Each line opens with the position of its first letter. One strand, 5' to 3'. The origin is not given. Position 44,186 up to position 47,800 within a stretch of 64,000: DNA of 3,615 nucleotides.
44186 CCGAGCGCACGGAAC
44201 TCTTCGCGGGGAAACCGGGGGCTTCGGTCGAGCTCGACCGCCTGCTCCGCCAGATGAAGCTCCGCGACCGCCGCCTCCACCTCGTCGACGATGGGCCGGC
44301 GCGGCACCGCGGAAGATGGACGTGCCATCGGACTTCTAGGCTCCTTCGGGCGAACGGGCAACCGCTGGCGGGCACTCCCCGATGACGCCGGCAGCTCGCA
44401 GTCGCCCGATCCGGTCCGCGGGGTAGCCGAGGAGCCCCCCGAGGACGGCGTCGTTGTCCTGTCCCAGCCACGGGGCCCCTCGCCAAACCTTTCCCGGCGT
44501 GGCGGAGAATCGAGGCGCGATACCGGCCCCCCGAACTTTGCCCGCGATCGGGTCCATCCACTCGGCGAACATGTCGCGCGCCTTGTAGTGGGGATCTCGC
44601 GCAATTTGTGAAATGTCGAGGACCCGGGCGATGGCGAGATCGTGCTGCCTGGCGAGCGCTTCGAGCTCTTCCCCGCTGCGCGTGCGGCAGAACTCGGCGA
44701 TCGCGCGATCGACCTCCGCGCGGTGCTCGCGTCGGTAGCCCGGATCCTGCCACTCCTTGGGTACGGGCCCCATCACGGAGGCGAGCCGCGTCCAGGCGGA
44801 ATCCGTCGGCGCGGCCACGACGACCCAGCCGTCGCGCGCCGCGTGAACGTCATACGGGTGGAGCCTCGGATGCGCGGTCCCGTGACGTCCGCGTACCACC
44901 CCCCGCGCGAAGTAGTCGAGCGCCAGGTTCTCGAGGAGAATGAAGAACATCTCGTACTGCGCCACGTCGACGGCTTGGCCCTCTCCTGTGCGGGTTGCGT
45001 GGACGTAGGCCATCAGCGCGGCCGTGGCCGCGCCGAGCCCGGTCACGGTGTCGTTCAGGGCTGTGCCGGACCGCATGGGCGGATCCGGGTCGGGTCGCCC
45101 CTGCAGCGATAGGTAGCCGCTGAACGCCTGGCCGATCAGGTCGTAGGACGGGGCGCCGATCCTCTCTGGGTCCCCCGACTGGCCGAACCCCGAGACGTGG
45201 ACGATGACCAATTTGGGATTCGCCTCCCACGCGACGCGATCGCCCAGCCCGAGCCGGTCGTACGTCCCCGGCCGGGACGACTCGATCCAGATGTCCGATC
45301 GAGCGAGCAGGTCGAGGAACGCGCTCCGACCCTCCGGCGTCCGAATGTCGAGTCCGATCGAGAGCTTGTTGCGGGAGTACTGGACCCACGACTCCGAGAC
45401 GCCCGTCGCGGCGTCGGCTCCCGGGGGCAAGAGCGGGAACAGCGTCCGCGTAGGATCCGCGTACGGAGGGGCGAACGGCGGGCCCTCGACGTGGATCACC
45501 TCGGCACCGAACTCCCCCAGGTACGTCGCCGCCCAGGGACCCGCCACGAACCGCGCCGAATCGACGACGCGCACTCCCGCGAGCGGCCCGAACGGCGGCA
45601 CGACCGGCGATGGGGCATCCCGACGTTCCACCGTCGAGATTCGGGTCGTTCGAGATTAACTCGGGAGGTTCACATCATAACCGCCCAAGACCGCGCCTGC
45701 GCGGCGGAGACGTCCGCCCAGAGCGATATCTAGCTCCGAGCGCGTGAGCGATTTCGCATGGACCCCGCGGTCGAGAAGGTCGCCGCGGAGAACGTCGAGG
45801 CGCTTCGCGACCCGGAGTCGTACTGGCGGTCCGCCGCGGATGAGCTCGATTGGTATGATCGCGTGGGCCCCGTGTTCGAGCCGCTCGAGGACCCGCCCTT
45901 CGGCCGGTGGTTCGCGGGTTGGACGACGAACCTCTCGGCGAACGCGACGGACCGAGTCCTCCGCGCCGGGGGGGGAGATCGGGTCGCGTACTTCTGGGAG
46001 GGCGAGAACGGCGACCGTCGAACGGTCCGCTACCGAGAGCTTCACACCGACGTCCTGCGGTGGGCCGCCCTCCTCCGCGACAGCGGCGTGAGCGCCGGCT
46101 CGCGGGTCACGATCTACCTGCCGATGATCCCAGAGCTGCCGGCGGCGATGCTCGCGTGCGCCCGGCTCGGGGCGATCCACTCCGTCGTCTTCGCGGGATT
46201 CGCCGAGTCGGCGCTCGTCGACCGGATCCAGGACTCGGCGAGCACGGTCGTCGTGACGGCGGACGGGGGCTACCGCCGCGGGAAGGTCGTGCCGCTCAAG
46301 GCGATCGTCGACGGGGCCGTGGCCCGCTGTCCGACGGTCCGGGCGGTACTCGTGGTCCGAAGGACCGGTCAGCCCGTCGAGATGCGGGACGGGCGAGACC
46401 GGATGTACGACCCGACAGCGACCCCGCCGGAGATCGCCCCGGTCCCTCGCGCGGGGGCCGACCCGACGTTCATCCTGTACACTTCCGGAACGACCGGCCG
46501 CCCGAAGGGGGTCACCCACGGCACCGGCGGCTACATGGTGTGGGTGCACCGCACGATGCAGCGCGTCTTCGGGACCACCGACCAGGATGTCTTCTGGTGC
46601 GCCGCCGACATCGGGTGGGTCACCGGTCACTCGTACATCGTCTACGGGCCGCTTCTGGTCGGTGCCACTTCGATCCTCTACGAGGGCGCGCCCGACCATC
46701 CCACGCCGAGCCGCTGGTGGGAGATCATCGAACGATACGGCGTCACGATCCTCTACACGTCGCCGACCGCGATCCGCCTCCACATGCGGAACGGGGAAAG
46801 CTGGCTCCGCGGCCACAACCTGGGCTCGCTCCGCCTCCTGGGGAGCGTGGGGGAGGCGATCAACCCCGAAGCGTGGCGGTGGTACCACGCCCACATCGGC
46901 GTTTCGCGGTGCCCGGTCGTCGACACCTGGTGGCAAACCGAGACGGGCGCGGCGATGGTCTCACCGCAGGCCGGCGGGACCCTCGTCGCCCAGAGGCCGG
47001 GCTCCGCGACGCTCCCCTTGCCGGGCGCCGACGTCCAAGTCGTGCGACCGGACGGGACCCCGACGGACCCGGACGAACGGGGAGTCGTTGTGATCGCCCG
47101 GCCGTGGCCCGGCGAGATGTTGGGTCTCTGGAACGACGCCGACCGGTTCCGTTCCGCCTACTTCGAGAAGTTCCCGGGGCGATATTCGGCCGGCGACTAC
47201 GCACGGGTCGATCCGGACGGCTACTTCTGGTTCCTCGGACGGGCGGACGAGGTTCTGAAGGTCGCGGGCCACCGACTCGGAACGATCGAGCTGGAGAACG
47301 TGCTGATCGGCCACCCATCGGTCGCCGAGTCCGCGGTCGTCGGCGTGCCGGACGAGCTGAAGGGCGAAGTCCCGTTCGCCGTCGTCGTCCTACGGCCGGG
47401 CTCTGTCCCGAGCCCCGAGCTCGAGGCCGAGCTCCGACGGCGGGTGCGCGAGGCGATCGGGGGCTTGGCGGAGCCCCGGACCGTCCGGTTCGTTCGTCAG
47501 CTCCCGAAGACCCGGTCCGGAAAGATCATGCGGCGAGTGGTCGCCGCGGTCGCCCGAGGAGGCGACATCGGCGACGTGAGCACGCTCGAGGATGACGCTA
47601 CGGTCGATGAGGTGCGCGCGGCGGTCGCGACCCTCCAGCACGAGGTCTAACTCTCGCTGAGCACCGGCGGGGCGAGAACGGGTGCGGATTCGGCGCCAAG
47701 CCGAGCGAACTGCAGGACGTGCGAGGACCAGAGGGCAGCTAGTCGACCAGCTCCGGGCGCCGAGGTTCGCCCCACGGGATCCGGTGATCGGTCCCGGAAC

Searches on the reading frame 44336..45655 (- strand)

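Call 100: search_protein_families(library=pfam, proteins=[window:44336-45655:-], max_evalue=0.00001)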
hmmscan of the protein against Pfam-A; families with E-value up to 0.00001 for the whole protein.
window:44336-45655:- (439 aa): 1 family
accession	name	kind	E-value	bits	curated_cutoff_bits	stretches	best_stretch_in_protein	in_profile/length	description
PF02515.22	CoA_transf_3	-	5e-104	348.8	23.3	1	25-401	1-366/366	CoA-transferase family III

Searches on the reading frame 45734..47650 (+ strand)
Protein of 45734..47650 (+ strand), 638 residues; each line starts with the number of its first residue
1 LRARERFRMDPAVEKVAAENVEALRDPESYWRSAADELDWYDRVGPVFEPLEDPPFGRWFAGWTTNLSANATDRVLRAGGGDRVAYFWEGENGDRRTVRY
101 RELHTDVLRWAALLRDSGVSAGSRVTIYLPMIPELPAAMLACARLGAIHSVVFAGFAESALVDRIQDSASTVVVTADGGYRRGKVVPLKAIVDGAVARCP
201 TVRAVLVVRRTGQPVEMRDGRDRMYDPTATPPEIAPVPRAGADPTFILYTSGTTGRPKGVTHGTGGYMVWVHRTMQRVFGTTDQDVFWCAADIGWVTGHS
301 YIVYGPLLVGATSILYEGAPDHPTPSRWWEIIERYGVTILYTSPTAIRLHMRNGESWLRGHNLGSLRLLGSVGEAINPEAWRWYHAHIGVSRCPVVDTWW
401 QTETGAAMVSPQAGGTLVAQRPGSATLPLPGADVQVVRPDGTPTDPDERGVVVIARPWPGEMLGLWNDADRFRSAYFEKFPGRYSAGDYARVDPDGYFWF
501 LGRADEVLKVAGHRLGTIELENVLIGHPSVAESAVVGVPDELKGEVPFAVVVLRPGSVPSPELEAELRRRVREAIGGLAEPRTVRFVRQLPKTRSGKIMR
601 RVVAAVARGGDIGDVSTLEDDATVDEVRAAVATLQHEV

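Call 100: search_protein_families(library=pfam, proteins=[window:45734-47650:+], max_evalue=0.00001)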
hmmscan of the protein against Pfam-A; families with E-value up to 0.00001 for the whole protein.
window:45734-47650:+ (638 aa): 3 families
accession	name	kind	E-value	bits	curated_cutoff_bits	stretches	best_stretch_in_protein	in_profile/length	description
PF00501.34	AMP-binding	-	4.9e-80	269.6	29.9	1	81-458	9-378/384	AMP-binding enzyme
PF13193.12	AMP-binding_C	-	5.7e-27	94.9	24.5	1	519-597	1-76/76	AMP-binding enzyme C-terminal domain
PF16177.11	ACAS_N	-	3.3e-10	40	27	1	22-71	7-55/55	Acetyl-coenzyme A synthetase N-terminus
